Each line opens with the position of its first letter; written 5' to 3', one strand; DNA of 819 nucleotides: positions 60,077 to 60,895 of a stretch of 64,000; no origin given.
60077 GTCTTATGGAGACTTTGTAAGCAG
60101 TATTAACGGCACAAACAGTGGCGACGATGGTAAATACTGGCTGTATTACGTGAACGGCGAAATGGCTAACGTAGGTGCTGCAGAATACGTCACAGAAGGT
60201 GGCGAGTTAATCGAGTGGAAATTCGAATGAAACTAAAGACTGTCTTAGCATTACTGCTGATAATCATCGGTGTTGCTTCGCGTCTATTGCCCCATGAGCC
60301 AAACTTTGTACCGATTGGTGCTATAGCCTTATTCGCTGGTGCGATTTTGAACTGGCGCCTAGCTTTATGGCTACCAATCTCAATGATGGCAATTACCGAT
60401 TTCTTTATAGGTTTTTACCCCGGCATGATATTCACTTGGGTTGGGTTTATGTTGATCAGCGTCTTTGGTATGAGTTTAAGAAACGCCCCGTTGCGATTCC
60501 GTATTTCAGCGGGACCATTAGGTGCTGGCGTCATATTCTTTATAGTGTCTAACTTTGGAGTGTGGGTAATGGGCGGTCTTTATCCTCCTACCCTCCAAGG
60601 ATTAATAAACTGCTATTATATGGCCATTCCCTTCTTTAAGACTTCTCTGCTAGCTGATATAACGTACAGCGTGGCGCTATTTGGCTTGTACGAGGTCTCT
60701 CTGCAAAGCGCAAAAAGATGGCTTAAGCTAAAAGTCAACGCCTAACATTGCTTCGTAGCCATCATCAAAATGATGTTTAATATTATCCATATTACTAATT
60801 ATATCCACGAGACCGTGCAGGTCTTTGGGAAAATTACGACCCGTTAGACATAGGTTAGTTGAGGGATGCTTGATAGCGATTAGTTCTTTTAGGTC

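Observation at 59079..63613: Two identical CRP-type operators at class-II spacing link a cysteine-free Crp/Fnr regulator to two convergent cobalamin operons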

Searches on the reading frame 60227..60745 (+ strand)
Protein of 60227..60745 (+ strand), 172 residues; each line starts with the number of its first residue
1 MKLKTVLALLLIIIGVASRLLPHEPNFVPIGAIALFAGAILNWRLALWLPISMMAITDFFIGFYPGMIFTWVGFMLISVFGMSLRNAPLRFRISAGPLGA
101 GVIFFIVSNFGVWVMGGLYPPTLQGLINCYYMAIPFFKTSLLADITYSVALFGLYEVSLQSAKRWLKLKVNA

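Call 9: search_protein_families(library=pfam, proteins=[window:60227-60745:+], max_evalue=0.01)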
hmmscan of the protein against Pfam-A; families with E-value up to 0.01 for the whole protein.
window:60227-60745:+ (172 aa): 1 family
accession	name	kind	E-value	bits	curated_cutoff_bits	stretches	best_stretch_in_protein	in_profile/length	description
PF20221.3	DUF6580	-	1.4e-43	149.4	27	1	4-159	6-156/162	Family of unknown function (DUF6580)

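Call 10: search_protein_families(library=ncbifam, proteins=[window:60227-60745:+], max_evalue=0.01)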
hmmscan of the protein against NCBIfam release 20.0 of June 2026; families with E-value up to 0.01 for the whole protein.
window:60227-60745:+ (172 aa): 0 families

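Call 36: find_homologous_proteins(query=window:60227-60745:+, max_evalue=1e-10)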
Query window:60227-60745:+ (172 aa): 107 proteins with E <= 1e-10 among 650 candidates.
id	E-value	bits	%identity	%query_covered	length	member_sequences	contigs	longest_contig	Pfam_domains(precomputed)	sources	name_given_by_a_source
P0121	4.2e-105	368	100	100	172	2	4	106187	PF20221.4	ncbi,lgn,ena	-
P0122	2.1e-82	294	75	90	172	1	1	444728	PF20221.4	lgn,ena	-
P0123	9.0e-64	233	66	92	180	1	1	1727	PF20221.4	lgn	-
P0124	4.5e-60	221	61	96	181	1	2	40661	PF20221.4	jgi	jgi:hypothetical protein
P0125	7.5e-60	220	65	86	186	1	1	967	PF20221.4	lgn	-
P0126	5.4e-59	217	59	87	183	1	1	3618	PF20221.4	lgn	-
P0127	3.6e-58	215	63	89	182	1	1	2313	PF20221.4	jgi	jgi:hypothetical protein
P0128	6.9e-58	214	57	93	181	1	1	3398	PF20221.4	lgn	-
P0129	7.1e-57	210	57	98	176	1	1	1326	PF20221.4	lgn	-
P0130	6.3e-55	204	58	90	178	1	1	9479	PF20221.4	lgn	-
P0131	1.8e-54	203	57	95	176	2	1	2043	PF20221.4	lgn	-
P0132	6.2e-54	201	57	92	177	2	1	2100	PF20221.4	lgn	-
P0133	1.8e-53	199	54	99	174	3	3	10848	PF20221.4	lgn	-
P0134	3.5e-53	198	59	88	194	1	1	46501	PF20221.4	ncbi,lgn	-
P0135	1.5e-52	196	56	90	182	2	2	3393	PF20221.4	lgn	-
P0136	1.8e-52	196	54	93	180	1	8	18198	PF20221.4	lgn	-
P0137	2.4e-52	196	58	92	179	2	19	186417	PF20221.4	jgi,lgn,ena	jgi:hypothetical protein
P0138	2.5e-52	196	56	98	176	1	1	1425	PF20221.4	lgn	-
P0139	2.6e-52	196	62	85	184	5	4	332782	PF20221.4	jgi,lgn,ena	-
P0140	3.3e-52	195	60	91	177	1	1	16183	PF20221.4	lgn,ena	-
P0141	6.3e-52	194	53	99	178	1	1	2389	PF20221.4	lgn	-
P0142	7.3e-52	194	56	81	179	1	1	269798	PF20221.4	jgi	jgi:hypothetical protein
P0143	1.1e-51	193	55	84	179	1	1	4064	PF20221.4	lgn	-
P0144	1.2e-51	193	60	88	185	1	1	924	PF20221.4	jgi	jgi:hypothetical protein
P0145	1.3e-51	193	58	90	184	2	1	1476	PF20221.4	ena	-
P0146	1.6e-51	193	54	95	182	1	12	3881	PF20221.4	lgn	-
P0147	1.8e-51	193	54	97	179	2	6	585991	PF20221.4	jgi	-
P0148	6.6e-51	191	55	91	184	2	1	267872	PF20221.4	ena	-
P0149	7.2e-51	191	59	88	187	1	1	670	PF20221.4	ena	-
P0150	8.0e-51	191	57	92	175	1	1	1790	PF20221.4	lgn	-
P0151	1.3e-50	190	54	84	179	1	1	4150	PF20221.4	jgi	jgi:hypothetical protein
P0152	2.2e-50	189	56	91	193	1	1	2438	PF20221.4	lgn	-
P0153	2.6e-50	189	55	87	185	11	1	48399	PF20221.4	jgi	jgi:hypothetical protein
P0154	5.8e-50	188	56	90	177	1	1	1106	PF20221.4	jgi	jgi:hypothetical protein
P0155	8.6e-50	187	55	88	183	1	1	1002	PF20221.4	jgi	-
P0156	1.0e-49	187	50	98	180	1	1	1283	PF20221.4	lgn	-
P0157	1.2e-49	187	49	99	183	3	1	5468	PF20221.4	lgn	-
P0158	1.5e-49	187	57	88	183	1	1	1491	PF20221.4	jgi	jgi:hypothetical protein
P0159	2.5e-49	186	57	90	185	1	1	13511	PF20221.4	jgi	jgi:uncharacterized protein DUF6580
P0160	2.6e-49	186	57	88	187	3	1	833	PF20221.4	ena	-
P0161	4.3e-49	185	49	95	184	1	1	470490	PF20221.4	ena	-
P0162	4.5e-49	185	54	91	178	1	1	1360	PF20221.4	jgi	jgi:hypothetical protein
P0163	8.5e-49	184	52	96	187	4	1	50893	PF20221.4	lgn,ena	-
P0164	8.6e-49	184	54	93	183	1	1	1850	PF20221.4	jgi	jgi:hypothetical protein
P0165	9.9e-49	184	57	88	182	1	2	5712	PF20221.4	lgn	-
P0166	1.2e-48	184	54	93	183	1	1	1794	PF20221.4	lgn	-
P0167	1.7e-48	183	56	89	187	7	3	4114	PF20221.4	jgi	jgi:hypothetical protein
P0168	2.1e-48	183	55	88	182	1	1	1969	PF20221.4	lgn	-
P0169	2.6e-48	183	58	95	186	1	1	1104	PF20221.4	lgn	-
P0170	3.8e-48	182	55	92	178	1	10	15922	PF20221.4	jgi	jgi:hypothetical protein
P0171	4.8e-47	178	55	88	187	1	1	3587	PF20221.4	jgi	jgi:hypothetical protein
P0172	5.3e-47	178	52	88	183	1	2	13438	PF20221.4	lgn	-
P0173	6.6e-47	178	51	94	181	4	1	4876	PF20221.4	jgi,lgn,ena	-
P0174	1.2e-46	177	55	88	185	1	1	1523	PF20221.4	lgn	-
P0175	1.4e-46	177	51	96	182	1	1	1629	PF20221.4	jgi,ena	-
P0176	1.5e-46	177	52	90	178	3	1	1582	PF20221.4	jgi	-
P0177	1.5e-46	177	55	87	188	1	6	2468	PF20221.4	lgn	-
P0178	2.0e-46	176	52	89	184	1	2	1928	PF20221.4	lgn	-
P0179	5.8e-46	175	53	90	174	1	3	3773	PF20221.4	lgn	-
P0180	8.5e-46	174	49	93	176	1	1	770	PF20221.4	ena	-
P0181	1.7e-45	173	53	91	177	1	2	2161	PF20221.4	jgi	jgi:hypothetical protein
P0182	2.7e-45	173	51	90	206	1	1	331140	PF20221.4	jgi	jgi:hypothetical protein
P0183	2.7e-45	173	51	91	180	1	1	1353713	PF20221.4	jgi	jgi:hypothetical protein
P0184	2.9e-45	173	49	96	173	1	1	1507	PF20221.4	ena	-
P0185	3.0e-45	173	53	90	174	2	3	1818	PF20221.4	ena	-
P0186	4.5e-45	172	56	88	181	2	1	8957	PF20221.4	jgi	jgi:hypothetical protein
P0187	5.4e-45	172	52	91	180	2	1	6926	PF20221.4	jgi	jgi:hypothetical protein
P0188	5.9e-45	172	52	90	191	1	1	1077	PF20221.4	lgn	-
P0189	6.0e-45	172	52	91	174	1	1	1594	PF20221.4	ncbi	-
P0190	7.1e-45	171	50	90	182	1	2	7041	PF20221.4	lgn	-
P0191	7.9e-45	171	50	92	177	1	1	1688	PF20221.4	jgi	jgi:hypothetical protein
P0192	9.3e-45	171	51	96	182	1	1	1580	PF20221.4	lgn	-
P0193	2.8e-44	169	49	98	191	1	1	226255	PF20221.4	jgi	jgi:hypothetical protein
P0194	2.8e-44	169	51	88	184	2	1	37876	PF20221.4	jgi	jgi:hypothetical protein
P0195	2.9e-44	169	53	88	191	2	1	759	PF20221.4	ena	-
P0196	3.3e-44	169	53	88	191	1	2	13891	PF20221.4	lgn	-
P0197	3.6e-44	169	50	97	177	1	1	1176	PF20221.4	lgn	-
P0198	7.3e-44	168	53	88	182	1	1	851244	PF20221.4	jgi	jgi:Family of unknown function (DUF6580)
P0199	9.0e-44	168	52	88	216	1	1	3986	PF20221.4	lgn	-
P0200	1.6e-43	167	51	84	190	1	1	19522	PF20221.4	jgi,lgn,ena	-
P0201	5.3e-43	165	50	96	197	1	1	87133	PF20221.4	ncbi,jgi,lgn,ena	-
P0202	6.3e-43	165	48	92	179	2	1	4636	PF20221.4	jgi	jgi:hypothetical protein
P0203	1.1e-42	164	51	88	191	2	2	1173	PF20221.4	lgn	-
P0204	1.1e-42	164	53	82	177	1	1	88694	PF20221.4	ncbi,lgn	ncbi:MAG TPA: DUF6580 family putative transport protein [Candidatus Saccharimonadales bacterium]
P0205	6.1e-42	162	49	88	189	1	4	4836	PF20221.4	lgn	-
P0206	1.0e-41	161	51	88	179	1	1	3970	PF20221.4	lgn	-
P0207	1.4e-41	161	51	81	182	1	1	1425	PF20221.4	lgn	-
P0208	1.5e-41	161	49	90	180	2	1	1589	PF20221.4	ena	-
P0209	1.9e-41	160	52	82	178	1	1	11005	PF20221.4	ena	-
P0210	3.8e-41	159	46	97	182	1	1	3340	PF20221.4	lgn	-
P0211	4.2e-41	159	46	94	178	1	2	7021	PF20221.4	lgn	-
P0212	1.3e-38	151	46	97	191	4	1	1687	PF20221.4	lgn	-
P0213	3.9e-38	149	47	84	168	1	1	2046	PF20221.4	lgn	-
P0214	8.0e-36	142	46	92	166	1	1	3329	PF20221.4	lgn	-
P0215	8.2e-36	142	47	89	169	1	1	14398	PF20221.4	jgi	jgi:hypothetical protein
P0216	1.2e-32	132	45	81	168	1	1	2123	PF20221.4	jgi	jgi:hypothetical protein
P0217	2.8e-32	130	44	94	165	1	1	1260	PF20221.4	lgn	-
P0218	2.9e-31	127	44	87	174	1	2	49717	PF20221.4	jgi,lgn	-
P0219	1.2e-29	122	42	98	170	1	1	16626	PF20221.4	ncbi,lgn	-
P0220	2.1e-29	121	43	99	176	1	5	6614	PF20221.4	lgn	-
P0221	2.4e-23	101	53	58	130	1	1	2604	PF20221.4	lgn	-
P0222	2.9e-23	101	40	91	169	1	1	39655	PF20221.4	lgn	-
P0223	5.1e-21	94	41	94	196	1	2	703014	PF20221.4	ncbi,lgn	-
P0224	2.8e-20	91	44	94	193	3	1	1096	PF20221.4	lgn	-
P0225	7.4e-20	90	37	89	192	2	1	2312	PF20221.4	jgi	jgi:hypothetical protein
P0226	1.3e-19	89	37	89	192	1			PF20221.4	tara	tara:strand:+ start:232 stop:810 length:579 start_codon:yes stop_codon:yes gene_type:complete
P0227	4.8e-19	87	38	86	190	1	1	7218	PF20221.4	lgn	-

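Call 37: find_encoding_contigs(protein=P0122, flank=8000, max_places=1)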
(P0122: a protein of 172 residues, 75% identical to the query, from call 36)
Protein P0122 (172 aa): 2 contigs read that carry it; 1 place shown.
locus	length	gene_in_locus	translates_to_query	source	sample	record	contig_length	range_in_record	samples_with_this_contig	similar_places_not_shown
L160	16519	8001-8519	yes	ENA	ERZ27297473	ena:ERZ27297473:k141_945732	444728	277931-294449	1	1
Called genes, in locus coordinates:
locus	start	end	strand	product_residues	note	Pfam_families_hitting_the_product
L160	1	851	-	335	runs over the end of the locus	PF02912:Phe_tRNA-synt_N, PF01409:tRNA-synt_2d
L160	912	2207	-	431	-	-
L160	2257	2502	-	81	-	-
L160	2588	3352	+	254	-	PF00230:MIP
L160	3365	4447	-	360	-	PF02646:RmuC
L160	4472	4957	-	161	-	-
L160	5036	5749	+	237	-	PF13240:Zn_Ribbon_1 (weak), PF13248:Zn_ribbon_3 (weak), PF03703:bPH_2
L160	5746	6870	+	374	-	PF01180:DHO_dh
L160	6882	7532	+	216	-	PF00027:cNMP_binding, PF13545:HTH_Crp_2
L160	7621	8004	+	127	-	PF14478:DUF4430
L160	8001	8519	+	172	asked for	PF20221:DUF6580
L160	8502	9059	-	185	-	PF02572:CobA_CobO_BtuR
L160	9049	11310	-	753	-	PF03477:ATP-cone, PF17975:RNR_Alpha (weak), PF02867:Ribonuc_red_lgC (faint)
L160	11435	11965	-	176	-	PF01988:VIT1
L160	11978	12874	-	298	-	PF02463:SMC_N (weak), PF00005:ABC_tran, PF13304:AAA_21 (faint)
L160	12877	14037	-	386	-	PF12704:MacB_PCD, PF02687:FtsX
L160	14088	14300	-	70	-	-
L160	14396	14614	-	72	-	-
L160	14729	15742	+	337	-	PF00188:CAP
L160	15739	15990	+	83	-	-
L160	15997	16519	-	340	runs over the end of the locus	-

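Call 38: find_encoding_contigs(protein=P0124, flank=5000, max_places=1)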
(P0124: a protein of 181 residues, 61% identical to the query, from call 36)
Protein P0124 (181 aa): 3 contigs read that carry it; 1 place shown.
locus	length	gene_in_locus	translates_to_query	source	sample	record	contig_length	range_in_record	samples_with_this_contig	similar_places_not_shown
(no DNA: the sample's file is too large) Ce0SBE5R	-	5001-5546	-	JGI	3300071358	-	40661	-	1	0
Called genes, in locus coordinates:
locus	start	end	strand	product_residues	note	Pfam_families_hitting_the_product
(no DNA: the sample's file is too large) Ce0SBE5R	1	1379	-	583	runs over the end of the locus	PF01336:tRNA_anti-codon, PF00152:tRNA-synt_2, PF02938:GAD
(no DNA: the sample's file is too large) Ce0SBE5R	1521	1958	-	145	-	-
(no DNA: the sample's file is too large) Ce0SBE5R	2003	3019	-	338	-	PF00571:CBS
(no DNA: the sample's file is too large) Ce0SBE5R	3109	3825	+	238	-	PF13462:Thioredoxin_4, PF01323:DSBA, PF13743:Thioredoxin_5 (weak)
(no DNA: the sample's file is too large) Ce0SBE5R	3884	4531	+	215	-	PF00027:cNMP_binding, PF13545:HTH_Crp_2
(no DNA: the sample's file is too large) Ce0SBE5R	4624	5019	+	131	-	PF14478:DUF4430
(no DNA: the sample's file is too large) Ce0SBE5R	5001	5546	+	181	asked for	PF20221:DUF6580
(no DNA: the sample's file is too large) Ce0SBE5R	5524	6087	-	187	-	PF02572:CobA_CobO_BtuR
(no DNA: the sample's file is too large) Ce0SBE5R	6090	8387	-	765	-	PF03477:ATP-cone, PF17975:RNR_Alpha (weak)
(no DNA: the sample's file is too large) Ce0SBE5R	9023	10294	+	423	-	PF03448:MgtE_N, PF00571:CBS (faint), PF01769:MgtE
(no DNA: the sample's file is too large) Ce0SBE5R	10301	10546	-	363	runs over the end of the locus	PF01544:CorA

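Call 39: find_encoding_contigs(protein=P0134, flank=5000, max_places=1)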
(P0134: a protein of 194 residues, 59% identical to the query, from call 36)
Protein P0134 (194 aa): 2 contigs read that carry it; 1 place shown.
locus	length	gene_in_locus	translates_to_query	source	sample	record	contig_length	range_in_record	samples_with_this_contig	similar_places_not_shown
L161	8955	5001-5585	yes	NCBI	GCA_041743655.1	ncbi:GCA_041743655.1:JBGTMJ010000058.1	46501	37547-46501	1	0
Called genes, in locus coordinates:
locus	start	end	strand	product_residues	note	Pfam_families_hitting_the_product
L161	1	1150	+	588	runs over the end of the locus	PF00331:Glyco_hydro_10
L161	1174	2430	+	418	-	PF01522:Polysacc_deac_1, PF10096:DUF2334 (weak)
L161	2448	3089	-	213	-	-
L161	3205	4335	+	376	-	PF08281:Sigma70_r4_2 (faint), PF04539:Sigma70_r3 (weak), PF04545:Sigma70_r4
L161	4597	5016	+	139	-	PF14478:DUF4430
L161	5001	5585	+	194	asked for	PF20221:DUF6580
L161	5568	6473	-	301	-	PF14243:R2K_3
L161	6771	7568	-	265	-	PF13277:YmdB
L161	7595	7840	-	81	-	-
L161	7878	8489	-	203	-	PF00702:Hydrolase, PF13419:HAD_2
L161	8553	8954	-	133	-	?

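Call 40: find_encoding_contigs(protein=P0137, flank=5000, max_places=2)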
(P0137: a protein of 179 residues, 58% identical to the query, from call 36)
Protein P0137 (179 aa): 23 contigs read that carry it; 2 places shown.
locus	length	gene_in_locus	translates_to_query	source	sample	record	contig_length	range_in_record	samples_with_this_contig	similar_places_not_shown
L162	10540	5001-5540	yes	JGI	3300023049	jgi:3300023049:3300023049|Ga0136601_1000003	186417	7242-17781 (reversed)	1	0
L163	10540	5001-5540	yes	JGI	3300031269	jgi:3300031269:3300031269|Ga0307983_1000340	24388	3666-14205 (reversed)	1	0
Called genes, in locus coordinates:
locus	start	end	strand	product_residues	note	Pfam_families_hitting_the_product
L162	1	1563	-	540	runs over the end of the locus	-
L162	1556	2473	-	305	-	PF00005:ABC_tran, PF13304:AAA_21 (weak)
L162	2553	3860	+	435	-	PF00209:SNF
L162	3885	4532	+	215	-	PF00027:cNMP_binding, PF13545:HTH_Crp_2, PF00325:Crp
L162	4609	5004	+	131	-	PF14478:DUF4430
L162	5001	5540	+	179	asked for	PF20221:DUF6580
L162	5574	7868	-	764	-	PF03477:ATP-cone, PF17975:RNR_Alpha (faint)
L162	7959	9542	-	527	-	PF00005:ABC_tran, PF00931:NB-ARC (faint), PF01926:MMR_HSR1 (faint), PF02463:SMC_N (weak), PF03193:RsgA_GTPase (faint), PF13304:AAA_21 (faint), PF12848:ABC_tran_Xtn (weak), PF00005:ABC_tran, +1 more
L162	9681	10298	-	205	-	-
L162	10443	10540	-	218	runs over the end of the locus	PF14789:THDPS_M (faint), PF14602:Hexapep_2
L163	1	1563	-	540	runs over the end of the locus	-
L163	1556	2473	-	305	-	PF00005:ABC_tran, PF13304:AAA_21 (weak), PF13732:DrrA1-3_C (faint)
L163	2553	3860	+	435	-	PF00209:SNF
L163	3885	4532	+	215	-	PF00027:cNMP_binding, PF13545:HTH_Crp_2, PF00325:Crp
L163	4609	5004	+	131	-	PF14478:DUF4430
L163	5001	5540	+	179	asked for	PF20221:DUF6580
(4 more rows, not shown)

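Call 41: find_encoding_contigs(protein=P0139, flank=5000, max_places=1)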
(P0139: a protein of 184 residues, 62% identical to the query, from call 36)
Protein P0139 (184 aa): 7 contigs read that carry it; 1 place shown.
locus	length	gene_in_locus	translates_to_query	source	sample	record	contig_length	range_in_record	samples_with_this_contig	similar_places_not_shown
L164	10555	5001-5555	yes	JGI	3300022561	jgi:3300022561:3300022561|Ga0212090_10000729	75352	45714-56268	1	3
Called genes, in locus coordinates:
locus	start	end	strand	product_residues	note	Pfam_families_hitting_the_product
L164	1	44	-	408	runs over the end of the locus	PF28597:T2SSF_N (weak), PF00482:T2SSF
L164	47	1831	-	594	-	PF05157:MshEN, PF00437:T2SSE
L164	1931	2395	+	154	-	PF02367:TsaE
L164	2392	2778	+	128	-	PF00814:TsaD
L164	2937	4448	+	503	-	PF12072:RNase_Y_N, PF22891:KH_PNO1_2nd (weak), PF00013:KH_1 (weak), PF01966:HD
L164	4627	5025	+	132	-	PF14478:DUF4430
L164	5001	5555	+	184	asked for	PF20221:DUF6580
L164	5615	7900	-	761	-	PF03477:ATP-cone, PF17975:RNR_Alpha (weak)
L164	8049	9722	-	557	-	PF00082:Peptidase_S8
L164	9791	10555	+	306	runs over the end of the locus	-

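Call 42: find_encoding_contigs(protein=P0147, flank=5000, max_places=1)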
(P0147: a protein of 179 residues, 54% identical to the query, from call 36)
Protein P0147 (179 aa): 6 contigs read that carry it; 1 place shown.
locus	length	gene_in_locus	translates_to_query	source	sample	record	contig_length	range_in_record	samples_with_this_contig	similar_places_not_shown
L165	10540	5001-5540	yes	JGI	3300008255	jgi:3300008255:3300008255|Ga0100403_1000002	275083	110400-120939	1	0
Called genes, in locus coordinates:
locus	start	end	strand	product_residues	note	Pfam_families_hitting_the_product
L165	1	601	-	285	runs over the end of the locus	PF13489:Methyltransf_23 (weak), PF08242:Methyltransf_12 (weak), PF13649:Methyltransf_25 (faint), PF13847:Methyltransf_31 (weak)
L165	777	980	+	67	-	-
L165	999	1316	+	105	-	PF13302:Acetyltransf_3, PF13523:Acetyltransf_8 (weak)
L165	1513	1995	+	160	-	-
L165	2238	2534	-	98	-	PF18916:Lycopene_cyc (weak)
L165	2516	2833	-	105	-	-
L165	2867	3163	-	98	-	PF09976:TPR_21 (weak)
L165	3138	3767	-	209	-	-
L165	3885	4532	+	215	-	PF00027:cNMP_binding, PF13545:HTH_Crp_2, PF00325:Crp (weak), PF13412:HTH_24 (weak)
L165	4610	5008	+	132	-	PF14478:DUF4430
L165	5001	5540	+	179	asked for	PF20221:DUF6580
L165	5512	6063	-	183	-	PF02572:CobA_CobO_BtuR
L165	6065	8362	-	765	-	PF03477:ATP-cone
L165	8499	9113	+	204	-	-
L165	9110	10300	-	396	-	PF13439:Glyco_transf_4, PF13579:Glyco_trans_4_4 (weak), PF00534:Glycos_transf_1, PF13692:Glyco_trans_1_4, PF13524:Glyco_trans_1_2 (weak)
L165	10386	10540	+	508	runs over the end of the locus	PF06202:GDE_C, PF22422:MGH1-like_GH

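Call 43: find_encoding_contigs(protein=P0148, flank=5000, max_places=1)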
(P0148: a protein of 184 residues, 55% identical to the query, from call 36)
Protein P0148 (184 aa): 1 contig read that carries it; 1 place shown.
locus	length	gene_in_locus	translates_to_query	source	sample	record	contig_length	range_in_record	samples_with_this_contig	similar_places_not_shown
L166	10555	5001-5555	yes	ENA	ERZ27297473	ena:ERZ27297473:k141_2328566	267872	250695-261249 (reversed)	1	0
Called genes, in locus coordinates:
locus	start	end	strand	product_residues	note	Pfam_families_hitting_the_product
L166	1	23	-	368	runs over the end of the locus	PF06114:Peptidase_M78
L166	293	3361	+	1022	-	PF04313:HSDR_N, PF04851:ResIII, PF18766:SWI2_SNF2, PF22679:T1R_D3-like, PF11867:T1RH-like_C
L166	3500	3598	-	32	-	-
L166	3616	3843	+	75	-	-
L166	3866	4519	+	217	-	PF00027:cNMP_binding, PF13545:HTH_Crp_2, PF00325:Crp (weak)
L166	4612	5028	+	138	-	PF14478:DUF4430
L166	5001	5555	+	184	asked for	PF20221:DUF6580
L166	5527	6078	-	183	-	PF02572:CobA_CobO_BtuR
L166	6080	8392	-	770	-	PF03477:ATP-cone, PF17975:RNR_Alpha (weak), PF02867:Ribonuc_red_lgC (faint)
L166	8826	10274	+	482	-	PF03602:Cons_hypoth95 (faint), PF01170:UPF0020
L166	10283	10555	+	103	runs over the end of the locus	PF08761:dUTPase_2 (weak)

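Call 44: find_encoding_contigs(protein=P0161, flank=5000, max_places=1)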
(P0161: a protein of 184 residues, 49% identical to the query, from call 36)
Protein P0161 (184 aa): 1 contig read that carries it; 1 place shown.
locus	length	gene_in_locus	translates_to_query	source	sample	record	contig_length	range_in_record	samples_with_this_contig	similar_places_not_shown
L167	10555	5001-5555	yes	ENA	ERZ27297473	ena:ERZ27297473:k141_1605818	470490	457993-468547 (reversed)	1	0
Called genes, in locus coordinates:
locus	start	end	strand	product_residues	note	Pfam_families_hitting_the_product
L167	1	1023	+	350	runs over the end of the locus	-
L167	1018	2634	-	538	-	PF01726:LexA_DNA_bind, PF00717:Peptidase_S24, PF00145:DNA_methylase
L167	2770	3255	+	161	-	-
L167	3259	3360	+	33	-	-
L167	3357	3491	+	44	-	-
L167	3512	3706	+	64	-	PF04070:DUF378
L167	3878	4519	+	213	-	PF00027:cNMP_binding, PF13545:HTH_Crp_2, PF00325:Crp (weak)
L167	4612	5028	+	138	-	PF14478:DUF4430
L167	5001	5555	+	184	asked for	PF20221:DUF6580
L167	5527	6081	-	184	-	PF02572:CobA_CobO_BtuR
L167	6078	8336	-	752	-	PF03477:ATP-cone, PF17975:RNR_Alpha (weak)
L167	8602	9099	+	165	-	-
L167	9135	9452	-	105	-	-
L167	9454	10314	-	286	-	-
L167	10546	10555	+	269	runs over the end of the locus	PF13672:PP2C_2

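Call 45: find_encoding_contigs(protein=P0183, flank=5000, max_places=1)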
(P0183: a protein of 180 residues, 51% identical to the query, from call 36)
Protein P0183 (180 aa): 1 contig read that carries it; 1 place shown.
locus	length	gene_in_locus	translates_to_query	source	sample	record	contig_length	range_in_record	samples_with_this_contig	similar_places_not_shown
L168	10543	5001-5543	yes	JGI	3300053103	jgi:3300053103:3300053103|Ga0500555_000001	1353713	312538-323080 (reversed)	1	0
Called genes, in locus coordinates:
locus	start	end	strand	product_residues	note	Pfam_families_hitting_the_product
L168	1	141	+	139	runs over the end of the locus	-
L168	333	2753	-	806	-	PF13191:AAA_16 (faint), PF13401:AAA_22 (faint), PF00004:AAA, PF07724:AAA_2, PF07728:AAA_5, PF10431:ClpB_D2-small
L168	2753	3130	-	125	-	-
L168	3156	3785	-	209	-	-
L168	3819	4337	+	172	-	-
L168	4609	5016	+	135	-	PF14478:DUF4430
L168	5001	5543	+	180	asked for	PF20221:DUF6580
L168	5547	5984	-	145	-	-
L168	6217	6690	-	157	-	PF07963:N_methyl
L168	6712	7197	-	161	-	PF07963:N_methyl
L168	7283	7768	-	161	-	PF07963:N_methyl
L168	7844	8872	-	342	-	-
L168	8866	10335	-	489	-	-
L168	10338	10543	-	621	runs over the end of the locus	PF08309:LVIVD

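Call 46: find_encoding_contigs(protein=P0204, flank=5000, max_places=1)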
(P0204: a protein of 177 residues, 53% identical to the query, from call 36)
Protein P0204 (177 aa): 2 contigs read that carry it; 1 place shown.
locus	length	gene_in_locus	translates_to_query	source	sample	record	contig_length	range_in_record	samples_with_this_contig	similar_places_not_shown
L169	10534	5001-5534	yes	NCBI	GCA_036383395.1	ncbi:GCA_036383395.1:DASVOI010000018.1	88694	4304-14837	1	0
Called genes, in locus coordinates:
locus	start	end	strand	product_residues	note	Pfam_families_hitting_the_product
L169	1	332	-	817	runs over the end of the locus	PF07726:AAA_3 (faint), PF01078:Mg_chelatase (faint), PF00004:AAA (weak), PF17871:AAA_lid_9, PF00004:AAA, PF07724:AAA_2, PF07728:AAA_5, PF10431:ClpB_D2-small, +8 more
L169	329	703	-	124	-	-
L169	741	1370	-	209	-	-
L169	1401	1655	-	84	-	-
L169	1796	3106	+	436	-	PF01794:Ferric_reduct, PF08022:FAD_binding_8 (weak), PF00175:NAD_binding_1, PF08030:NAD_binding_6 (weak)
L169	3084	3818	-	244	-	PF02424:ApbE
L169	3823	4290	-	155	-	PF04205:FMN_bind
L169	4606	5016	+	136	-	PF14478:DUF4430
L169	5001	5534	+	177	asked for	PF20221:DUF6580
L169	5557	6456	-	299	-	PF03547:Mem_trans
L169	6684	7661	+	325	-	-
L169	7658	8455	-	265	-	PF13277:YmdB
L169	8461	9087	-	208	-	PF00702:Hydrolase, PF13419:HAD_2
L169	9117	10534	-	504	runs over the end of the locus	PF12072:RNase_Y_N, PF22891:KH_PNO1_2nd (weak), PF00013:KH_1 (weak), PF01966:HD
